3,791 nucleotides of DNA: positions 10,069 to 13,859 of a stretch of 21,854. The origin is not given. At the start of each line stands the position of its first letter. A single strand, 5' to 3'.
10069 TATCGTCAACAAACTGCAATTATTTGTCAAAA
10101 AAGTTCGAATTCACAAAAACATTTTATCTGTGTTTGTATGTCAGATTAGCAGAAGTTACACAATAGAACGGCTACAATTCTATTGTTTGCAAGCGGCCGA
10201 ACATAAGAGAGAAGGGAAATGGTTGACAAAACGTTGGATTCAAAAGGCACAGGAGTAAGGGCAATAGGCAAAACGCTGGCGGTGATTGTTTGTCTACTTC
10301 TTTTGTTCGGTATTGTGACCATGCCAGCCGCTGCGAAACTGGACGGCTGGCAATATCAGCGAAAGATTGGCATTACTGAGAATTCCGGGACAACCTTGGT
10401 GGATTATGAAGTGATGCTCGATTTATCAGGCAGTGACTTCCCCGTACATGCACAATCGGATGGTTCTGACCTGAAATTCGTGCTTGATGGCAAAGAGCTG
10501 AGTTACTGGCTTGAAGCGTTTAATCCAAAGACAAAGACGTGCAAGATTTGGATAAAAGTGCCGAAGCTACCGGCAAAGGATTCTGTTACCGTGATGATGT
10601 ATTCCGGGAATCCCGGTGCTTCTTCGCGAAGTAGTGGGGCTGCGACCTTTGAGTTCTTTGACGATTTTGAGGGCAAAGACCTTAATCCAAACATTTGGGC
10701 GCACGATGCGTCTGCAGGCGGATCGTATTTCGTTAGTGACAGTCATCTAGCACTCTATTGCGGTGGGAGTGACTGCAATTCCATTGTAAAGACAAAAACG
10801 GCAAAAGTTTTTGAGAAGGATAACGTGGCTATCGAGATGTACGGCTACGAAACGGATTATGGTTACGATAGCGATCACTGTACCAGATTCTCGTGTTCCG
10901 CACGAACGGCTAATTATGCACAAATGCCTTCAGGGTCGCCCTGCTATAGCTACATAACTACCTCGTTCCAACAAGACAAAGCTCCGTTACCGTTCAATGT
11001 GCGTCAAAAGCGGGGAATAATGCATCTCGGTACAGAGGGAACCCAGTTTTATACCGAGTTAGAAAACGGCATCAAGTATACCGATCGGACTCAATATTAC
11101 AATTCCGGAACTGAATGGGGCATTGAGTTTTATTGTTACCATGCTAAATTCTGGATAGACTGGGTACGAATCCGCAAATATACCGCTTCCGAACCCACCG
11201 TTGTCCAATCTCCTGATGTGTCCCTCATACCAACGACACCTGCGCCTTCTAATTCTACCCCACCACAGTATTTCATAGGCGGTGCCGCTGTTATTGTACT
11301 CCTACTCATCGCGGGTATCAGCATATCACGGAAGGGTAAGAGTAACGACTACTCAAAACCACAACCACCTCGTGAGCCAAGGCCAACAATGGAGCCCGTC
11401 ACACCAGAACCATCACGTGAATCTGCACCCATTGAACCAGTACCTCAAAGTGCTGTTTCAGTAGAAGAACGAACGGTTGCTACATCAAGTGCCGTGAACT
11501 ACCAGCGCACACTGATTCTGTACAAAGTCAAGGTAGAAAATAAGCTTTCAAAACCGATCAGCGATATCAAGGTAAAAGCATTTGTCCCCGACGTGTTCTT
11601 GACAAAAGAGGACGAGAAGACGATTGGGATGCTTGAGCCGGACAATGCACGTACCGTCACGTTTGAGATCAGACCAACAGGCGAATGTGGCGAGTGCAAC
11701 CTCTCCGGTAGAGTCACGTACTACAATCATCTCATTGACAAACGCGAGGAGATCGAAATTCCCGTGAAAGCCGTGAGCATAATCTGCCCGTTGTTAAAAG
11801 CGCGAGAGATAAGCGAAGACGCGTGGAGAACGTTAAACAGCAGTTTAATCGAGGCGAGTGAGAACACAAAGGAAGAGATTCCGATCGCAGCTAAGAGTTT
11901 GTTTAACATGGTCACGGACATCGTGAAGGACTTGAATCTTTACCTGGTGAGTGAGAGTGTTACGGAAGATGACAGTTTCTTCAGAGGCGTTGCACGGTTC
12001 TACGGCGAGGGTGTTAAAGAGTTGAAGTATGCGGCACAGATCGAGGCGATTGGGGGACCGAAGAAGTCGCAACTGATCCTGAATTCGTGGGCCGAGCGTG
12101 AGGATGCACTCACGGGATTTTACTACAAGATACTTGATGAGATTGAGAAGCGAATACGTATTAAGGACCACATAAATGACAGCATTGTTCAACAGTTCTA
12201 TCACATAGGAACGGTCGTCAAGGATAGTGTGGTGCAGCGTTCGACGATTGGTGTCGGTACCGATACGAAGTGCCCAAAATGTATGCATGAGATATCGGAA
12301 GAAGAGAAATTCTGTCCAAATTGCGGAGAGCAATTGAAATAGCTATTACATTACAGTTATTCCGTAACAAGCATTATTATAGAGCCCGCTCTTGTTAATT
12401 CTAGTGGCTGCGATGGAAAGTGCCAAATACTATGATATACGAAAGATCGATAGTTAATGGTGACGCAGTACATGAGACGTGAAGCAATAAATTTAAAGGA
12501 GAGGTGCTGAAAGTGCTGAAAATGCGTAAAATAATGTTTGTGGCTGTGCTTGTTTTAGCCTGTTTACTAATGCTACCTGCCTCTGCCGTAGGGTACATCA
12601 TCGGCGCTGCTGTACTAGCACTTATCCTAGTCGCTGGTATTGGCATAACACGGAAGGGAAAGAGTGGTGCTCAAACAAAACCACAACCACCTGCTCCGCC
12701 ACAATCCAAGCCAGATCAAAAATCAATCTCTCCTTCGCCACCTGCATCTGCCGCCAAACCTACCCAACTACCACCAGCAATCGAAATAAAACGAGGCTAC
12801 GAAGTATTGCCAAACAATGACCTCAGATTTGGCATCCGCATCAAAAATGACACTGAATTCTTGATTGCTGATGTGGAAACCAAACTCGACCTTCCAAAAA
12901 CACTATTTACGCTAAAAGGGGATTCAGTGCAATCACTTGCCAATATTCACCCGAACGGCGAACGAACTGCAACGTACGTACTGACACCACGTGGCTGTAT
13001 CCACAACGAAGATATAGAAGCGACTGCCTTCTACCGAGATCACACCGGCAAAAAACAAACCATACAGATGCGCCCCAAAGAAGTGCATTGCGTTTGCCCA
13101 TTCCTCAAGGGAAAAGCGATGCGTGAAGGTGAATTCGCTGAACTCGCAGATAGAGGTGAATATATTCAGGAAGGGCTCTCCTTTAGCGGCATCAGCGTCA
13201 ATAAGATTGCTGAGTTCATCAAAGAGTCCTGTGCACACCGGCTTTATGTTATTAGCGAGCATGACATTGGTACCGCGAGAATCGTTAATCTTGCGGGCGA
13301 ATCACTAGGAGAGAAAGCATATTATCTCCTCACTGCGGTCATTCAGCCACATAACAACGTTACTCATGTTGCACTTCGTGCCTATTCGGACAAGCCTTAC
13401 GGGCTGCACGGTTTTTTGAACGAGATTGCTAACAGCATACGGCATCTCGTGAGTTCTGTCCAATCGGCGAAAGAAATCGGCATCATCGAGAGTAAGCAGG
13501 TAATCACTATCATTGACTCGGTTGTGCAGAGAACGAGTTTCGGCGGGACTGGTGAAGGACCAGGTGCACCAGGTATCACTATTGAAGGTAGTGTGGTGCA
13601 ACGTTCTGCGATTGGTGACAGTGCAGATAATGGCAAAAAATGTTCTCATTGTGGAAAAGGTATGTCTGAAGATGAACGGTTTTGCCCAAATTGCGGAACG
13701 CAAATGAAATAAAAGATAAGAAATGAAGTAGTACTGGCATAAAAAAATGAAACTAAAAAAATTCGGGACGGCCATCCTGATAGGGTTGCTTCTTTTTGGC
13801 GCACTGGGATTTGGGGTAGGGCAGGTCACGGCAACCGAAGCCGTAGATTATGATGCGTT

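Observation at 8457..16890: Tandem array of five paralogous single-pass membrane proteins with hypervariable N-terminal modules and a conserved cytoplasmic beta-sandwich/helical/zinc-ribbon module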

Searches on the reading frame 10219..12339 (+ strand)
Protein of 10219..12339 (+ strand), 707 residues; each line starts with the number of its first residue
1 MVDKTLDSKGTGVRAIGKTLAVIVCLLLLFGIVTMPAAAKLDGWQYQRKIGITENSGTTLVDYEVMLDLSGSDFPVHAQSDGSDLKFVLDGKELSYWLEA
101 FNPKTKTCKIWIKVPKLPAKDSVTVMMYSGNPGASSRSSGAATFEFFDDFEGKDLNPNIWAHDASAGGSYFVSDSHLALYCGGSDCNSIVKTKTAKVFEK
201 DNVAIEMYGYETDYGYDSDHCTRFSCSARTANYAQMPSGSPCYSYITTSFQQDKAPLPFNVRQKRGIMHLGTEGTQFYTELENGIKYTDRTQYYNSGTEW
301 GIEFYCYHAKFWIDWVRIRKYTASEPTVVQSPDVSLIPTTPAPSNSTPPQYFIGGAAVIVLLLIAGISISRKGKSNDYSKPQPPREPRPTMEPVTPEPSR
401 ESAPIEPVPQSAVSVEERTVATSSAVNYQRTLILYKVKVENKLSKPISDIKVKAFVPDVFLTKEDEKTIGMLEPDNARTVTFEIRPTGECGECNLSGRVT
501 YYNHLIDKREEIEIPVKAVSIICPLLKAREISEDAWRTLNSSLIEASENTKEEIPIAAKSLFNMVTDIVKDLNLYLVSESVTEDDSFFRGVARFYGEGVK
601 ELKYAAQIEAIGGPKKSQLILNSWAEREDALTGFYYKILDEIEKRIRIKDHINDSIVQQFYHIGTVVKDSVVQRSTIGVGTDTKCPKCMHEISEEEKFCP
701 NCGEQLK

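Call 5: search_protein_families(library=pfam, proteins=[window:10219-12339:+], max_evalue=0.1)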
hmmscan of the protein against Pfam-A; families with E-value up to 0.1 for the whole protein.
window:10219-12339:+ (707 aa): 10 families
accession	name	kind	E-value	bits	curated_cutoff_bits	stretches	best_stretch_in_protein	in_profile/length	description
PF10102.14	DUF2341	-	2.2e-23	83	23.4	1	81-161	1-82/84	Domain of unknown function (DUF2341)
PF13240.11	Zn_Ribbon_1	-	1.8e-06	28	25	1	684-705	1-22/23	zinc-ribbon domain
PF12773.13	DZR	-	0.00032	21.2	27.3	1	685-707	1-23/45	Double zinc ribbon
PF13248.11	Zn_ribbon_3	-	0.00044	20.1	27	1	683-705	3-25/26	zinc-ribbon domain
PF17032.10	Zn_ribbon_15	-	0.0019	19.4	28.9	1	679-703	49-73/73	zinc-ribbon family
PF24460.1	DUF7575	-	0.006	16.4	28.5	1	683-706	4-27/28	Domain of unknown function (DUF7575)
PF07191.17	Zn_ribbon_6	-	0.038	14.4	25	0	680-706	14-39/67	Double zinc ribbon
PF18912.6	DZR_2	-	0.052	13.8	27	0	684-706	9-31/56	Double zinc ribbon domain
PF01155.25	HypA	-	0.067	13.7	28.9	0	680-705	68-95/112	Hydrogenase/urease nickel incorporation, metallochaperone, hypA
PF10633.15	NPCBM_assoc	-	0.081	13.6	24.4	0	436-487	10-61/78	NPCBM-associated, NEW3 domain of alpha-galactosidase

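Call 7: search_protein_families(library=ncbifam, proteins=[window:10219-12339:+], max_evalue=0.01)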
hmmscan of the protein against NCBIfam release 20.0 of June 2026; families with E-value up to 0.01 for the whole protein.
window:10219-12339:+ (707 aa): 1 family
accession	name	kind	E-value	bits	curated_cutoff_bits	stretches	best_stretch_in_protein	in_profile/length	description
NF045535.1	Sel_Asgard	equivalog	0.0068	16.3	132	0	558-666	5-108/195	putative selenocysteine system protein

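Call 13: search_protein_families(library=padloc, proteins=[window:10219-12339:+], max_evalue=0.01)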
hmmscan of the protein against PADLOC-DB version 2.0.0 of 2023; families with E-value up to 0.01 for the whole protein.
window:10219-12339:+ (707 aa): 0 families

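Call 55: search_protein_families(library=pfam, alignment_id=A6, max_evalue=0.0001)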
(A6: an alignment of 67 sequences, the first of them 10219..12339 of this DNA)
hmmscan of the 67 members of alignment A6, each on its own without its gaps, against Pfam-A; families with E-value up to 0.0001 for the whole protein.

A. member 1, window:10219-12339:+ (707 aa): 2 families
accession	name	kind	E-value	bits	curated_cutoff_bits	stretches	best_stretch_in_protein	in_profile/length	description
PF10102.14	DUF2341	-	2.2e-23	83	23.4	1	81-161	1-82/84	Domain of unknown function (DUF2341)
PF13240.11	Zn_Ribbon_1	-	1.8e-06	28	25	1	684-705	1-22/23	zinc-ribbon domain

B. families by the number of members that match (of 67 scanned): 116 families (the first 25 are shown)
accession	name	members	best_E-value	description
PF13240.11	Zn_Ribbon_1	24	8.3e-09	zinc-ribbon domain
PF13248.11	Zn_ribbon_3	12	8.5e-07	zinc-ribbon domain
PF12773.13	DZR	12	8.4e-06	Double zinc ribbon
PF08308.17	PEGA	11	8.2e-58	PEGA domain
PF07719.23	TPR_2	6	1.6e-101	Tetratricopeptide repeat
PF13424.12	TPR_12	6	3e-60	Tetratricopeptide repeat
PF10102.14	DUF2341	6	2e-31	Domain of unknown function (DUF2341)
PF07705.17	CARDB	6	7e-27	CARDB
PF00515.34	TPR_1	5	5.5e-126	Tetratricopeptide repeat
PF13181.12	TPR_8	5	7.4e-93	Tetratricopeptide repeat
PF13431.12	TPR_17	5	2.7e-88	Tetratricopeptide repeat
PF13414.12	TPR_11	5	8.6e-87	TPR repeat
PF13432.12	TPR_16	5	3.8e-66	Tetratricopeptide repeat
PF13428.12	TPR_14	5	2.8e-56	Tetratricopeptide repeat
PF14559.12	TPR_19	5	9.4e-43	Tetratricopeptide repeat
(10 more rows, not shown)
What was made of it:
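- Tried and rejected: A Pfam census reported MIT domains in 5 of 67 family members (call 55), which would have tied the module directly to ESCRT-III.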

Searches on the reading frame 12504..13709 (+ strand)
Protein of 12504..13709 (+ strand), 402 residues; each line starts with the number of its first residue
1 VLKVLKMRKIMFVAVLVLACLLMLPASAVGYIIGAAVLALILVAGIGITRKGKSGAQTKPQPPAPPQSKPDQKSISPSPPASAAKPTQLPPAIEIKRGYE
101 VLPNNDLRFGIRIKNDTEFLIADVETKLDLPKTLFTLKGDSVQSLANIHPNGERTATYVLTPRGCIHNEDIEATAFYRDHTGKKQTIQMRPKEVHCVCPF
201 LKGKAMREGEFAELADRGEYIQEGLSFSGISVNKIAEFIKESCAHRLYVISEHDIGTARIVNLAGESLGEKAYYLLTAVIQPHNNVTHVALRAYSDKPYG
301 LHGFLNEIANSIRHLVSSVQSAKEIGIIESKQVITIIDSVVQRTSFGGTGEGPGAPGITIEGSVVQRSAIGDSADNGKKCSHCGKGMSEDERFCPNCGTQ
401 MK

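Call 5: search_protein_families(library=pfam, proteins=[window:12504-13709:+], max_evalue=0.1)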
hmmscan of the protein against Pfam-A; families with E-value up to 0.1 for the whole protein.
window:12504-13709:+ (402 aa): 8 families
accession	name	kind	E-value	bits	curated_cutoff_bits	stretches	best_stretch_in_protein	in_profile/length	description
PF13240.11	Zn_Ribbon_1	-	1.3e-07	31.6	25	1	379-400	1-22/23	zinc-ribbon domain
PF13248.11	Zn_ribbon_3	-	7.3e-06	25.7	27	1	378-400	3-25/26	zinc-ribbon domain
PF12773.13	DZR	-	0.00011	22.7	27.3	1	379-398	26-45/45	Double zinc ribbon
PF17032.10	Zn_ribbon_15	-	0.00037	21.7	28.9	1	375-398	50-73/73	zinc-ribbon family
PF24460.1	DUF7575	-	0.0036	17.1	28.5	1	376-400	2-26/28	Domain of unknown function (DUF7575)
PF19747.4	DUF6234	-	0.029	15.2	27.5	1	10-67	57-115/129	Family of unknown function (DUF6234)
PF18912.6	DZR_2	-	0.093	13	27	0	379-401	9-31/56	Double zinc ribbon domain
PF14446.12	Prok-RING_1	-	0.094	13.1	29.1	0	376-399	3-28/54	Prokaryotic RING finger family 1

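Call 7: search_protein_families(library=ncbifam, proteins=[window:12504-13709:+], max_evalue=0.01)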
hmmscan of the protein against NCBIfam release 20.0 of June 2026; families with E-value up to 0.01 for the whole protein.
window:12504-13709:+ (402 aa): 0 families

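Call 13: search_protein_families(library=padloc, proteins=[window:12504-13709:+], max_evalue=0.01)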
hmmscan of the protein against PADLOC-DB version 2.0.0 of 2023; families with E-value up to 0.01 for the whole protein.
window:12504-13709:+ (402 aa): 0 families
